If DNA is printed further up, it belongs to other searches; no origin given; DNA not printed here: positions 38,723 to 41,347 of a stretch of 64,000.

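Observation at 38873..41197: Clp/Hsp100 ATPase in which both substrate-threading pore-loop tyrosines are replaced by Asp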

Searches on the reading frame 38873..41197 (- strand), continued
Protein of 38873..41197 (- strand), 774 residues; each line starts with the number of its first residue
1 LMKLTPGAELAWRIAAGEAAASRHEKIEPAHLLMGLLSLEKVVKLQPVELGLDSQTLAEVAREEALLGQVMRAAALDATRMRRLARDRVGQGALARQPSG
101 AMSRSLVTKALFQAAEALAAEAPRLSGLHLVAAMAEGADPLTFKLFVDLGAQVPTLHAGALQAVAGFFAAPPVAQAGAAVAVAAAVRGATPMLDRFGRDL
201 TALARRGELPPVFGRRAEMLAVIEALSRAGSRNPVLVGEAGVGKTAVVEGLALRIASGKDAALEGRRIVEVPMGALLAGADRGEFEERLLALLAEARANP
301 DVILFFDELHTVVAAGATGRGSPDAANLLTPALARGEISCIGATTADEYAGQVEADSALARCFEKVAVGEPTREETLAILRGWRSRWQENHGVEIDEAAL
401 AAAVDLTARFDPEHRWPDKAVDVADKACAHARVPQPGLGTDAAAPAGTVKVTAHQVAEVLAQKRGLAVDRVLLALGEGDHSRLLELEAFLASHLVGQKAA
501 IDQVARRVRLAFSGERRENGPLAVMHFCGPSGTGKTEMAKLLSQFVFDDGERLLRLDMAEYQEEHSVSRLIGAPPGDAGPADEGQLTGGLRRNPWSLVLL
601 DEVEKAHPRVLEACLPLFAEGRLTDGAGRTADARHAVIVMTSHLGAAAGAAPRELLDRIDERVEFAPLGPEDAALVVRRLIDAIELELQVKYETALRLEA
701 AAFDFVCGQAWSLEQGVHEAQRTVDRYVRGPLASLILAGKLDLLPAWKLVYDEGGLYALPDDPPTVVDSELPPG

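Call 13: find_encoding_contigs(protein=P0002, flank=10000, max_places=2)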
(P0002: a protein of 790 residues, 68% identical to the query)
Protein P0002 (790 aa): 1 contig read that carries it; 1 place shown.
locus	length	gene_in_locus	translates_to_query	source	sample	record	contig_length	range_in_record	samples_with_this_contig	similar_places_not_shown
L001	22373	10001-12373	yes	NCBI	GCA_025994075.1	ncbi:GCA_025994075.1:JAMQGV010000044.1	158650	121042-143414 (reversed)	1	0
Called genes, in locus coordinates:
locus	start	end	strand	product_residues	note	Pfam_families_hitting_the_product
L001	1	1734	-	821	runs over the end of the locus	PF12704:MacB_PCD, PF02687:FtsX, PF12704:MacB_PCD, PF02687:FtsX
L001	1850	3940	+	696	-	-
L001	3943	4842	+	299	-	PF01177:Asp_Glu_race (weak)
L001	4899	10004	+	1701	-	PF00069:Pkinase, PF07714:PK_Tyr_Ser-Thr, PF13371:TPR_9, PF13432:TPR_16, PF14559:TPR_19, PF13432:TPR_16, PF13432:TPR_16, PF14559:TPR_19, +32 more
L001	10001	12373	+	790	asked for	PF02861:Clp_N (faint), PF00158:Sigma54_activat (faint), PF13191:AAA_16 (weak), PF00004:AAA, PF17871:AAA_lid_9, PF07724:AAA_2, PF07728:AAA_5, PF10431:ClpB_D2-small, +1 more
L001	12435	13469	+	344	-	PF01177:Asp_Glu_race (weak)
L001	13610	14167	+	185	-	-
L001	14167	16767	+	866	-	PF13298:LigD_N, PF01068:DNA_ligase_A_M, PF04679:DNA_ligase_A_C, PF21686:LigD_Prim-Pol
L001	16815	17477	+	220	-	PF01553:Acyltransferase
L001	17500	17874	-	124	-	PF01850:PIN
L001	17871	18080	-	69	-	PF04014:MazE_antitoxin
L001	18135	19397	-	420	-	PF02321:OEP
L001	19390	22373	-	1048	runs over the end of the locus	PF00873:ACR_tran, PF03176:MMPL (weak)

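Call 14: find_encoding_contigs(protein=P0003, flank=10000, max_places=2)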
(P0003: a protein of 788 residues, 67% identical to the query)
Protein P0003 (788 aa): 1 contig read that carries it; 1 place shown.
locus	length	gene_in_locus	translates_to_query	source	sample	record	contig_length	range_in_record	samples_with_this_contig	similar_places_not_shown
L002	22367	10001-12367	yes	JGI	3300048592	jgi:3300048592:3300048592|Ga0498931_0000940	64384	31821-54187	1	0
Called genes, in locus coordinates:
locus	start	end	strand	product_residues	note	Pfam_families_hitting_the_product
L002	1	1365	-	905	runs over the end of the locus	PF12704:MacB_PCD, PF02687:FtsX, PF12704:MacB_PCD, PF02687:FtsX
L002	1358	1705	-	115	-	PF03551:PadR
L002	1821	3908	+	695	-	-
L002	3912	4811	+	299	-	PF01177:Asp_Glu_race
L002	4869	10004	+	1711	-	-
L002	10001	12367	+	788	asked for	PF00158:Sigma54_activat (faint), PF13191:AAA_16 (weak), PF00004:AAA, PF13401:AAA_22 (faint), PF17871:AAA_lid_9, PF07724:AAA_2, PF07728:AAA_5, PF10431:ClpB_D2-small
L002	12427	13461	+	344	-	PF01177:Asp_Glu_race (weak)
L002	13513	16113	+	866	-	PF13298:LigD_N, PF01068:DNA_ligase_A_M, PF04679:DNA_ligase_A_C, PF21686:LigD_Prim-Pol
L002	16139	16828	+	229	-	PF01553:Acyltransferase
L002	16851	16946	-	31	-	-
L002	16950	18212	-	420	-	PF02321:OEP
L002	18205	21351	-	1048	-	PF00873:ACR_tran, PF03176:MMPL (weak)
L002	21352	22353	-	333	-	PF25984:BSH_YknX (faint), PF00364:Biotin_lipoyl (faint), PF25917:BSH_RND, PF25919:BSH_CusB, PF25967:RND-MFP_C, PF25989:YknX_C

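Call 15: find_encoding_contigs(protein=P0011, flank=8000, max_places=1)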
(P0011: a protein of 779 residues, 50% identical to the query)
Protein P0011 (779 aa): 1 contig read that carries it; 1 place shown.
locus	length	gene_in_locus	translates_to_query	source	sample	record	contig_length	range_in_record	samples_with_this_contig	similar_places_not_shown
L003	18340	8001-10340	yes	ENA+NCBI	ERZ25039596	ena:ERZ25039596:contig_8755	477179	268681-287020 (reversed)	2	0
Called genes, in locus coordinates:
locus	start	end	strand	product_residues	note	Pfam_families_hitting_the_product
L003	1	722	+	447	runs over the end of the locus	PF00069:Pkinase, PF03109:ABC1 (faint), PF07714:PK_Tyr_Ser-Thr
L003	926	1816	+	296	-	-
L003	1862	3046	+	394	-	PF01207:Dus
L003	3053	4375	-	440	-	PF12698:ABC2_membrane_3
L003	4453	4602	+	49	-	-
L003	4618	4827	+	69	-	-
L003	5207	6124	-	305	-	PF00005:ABC_tran, PF13304:AAA_21, PF13732:DrrA1-3_C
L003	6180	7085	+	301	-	PF00892:EamA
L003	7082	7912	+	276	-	PF02621:VitK2_biosynth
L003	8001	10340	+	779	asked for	PF02861:Clp_N, PF13191:AAA_16 (weak), PF00004:AAA, PF17871:AAA_lid_9, PF00004:AAA (weak), PF07724:AAA_2, PF07728:AAA_5, PF10431:ClpB_D2-small, +3 more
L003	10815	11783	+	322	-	-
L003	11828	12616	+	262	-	PF03743:TrbI (weak)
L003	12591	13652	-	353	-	PF08331:QueG_DUF1730, PF13484:Fer4_16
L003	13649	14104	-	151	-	-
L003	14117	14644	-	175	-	PF12773:DZR (faint), PF13240:Zn_Ribbon_1 (faint)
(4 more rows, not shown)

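Call 16: find_encoding_contigs(protein=P0031, flank=8000, max_places=1)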
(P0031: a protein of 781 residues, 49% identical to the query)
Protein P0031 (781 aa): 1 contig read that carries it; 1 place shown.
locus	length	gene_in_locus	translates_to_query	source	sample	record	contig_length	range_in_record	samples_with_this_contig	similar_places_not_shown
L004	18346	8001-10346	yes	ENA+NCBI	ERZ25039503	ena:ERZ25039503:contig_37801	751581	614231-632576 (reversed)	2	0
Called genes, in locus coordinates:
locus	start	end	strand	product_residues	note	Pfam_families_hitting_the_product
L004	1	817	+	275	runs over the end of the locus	PF01135:PCMT, PF02353:CMAS (weak), PF13489:Methyltransf_23, PF01209:Ubie_methyltran, PF13847:Methyltransf_31, PF08241:Methyltransf_11, PF08242:Methyltransf_12, PF13649:Methyltransf_25, +2 more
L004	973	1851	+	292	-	-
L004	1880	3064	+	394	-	PF01207:Dus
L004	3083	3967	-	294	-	-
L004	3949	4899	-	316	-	PF12698:ABC2_membrane_3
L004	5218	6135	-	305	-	PF00005:ABC_tran, PF13304:AAA_21, PF13732:DrrA1-3_C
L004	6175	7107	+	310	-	PF00892:EamA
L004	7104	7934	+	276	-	PF02621:VitK2_biosynth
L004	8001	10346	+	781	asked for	PF02861:Clp_N (faint), PF13191:AAA_16 (weak), PF00004:AAA, PF17871:AAA_lid_9, PF00004:AAA (weak), PF07724:AAA_2, PF07728:AAA_5, PF10431:ClpB_D2-small, +4 more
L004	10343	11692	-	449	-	PF05170:AsmA, PF05359:DUF748, PF13116:YhdP (faint)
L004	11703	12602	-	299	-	-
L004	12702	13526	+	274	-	-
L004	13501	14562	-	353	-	PF08331:QueG_DUF1730, PF13484:Fer4_16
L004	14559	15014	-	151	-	-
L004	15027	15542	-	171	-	PF12773:DZR (faint), PF13240:Zn_Ribbon_1 (faint), PF13248:Zn_ribbon_3 (faint)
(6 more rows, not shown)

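Call 17: find_encoding_contigs(protein=P0062, flank=8000, max_places=1)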
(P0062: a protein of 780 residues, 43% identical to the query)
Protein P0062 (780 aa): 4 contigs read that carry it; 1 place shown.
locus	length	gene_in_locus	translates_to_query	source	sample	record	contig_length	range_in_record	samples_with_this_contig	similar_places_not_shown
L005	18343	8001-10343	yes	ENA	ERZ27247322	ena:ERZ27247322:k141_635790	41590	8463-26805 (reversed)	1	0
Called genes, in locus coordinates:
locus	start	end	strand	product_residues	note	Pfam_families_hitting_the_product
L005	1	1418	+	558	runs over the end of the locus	PF05157:MshEN, PF00437:T2SSE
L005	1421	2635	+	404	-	PF28597:T2SSF_N, PF00482:T2SSF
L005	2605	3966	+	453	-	PF00989:PAS, PF13188:PAS_8 (weak), PF13426:PAS_9 (weak), PF00512:HisKA, PF02518:HATPase_c, PF14501:HATPase_c_5 (weak)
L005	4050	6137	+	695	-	PF00072:Response_reg, PF00069:Pkinase, PF07714:PK_Tyr_Ser-Thr, PF00515:TPR_1, PF13424:TPR_12, PF00515:TPR_1, PF07719:TPR_2, PF13424:TPR_12, +18 more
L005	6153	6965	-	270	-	-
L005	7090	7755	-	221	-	-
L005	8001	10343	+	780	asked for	PF00004:AAA, PF13191:AAA_16 (weak), PF17871:AAA_lid_9, PF00158:Sigma54_activat (weak), PF00004:AAA, PF07724:AAA_2, PF07728:AAA_5, PF10431:ClpB_D2-small, +3 more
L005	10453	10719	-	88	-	PF12441:CopG_antitoxin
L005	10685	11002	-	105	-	PF04365:BrnT_toxin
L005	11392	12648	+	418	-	PF13173:AAA_14, PF13635:DUF4143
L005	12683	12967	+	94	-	-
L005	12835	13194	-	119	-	PF02452:PemK_toxin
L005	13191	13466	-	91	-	-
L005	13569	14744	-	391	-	PF13091:PLDc_2, PF00614:PLDc (faint), PF13091:PLDc_2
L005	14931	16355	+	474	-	PF00072:Response_reg, PF00158:Sigma54_activat, PF14532:Sigma54_activ_2, PF07724:AAA_2 (weak), PF25601:AAA_lid_14, PF02954:HTH_8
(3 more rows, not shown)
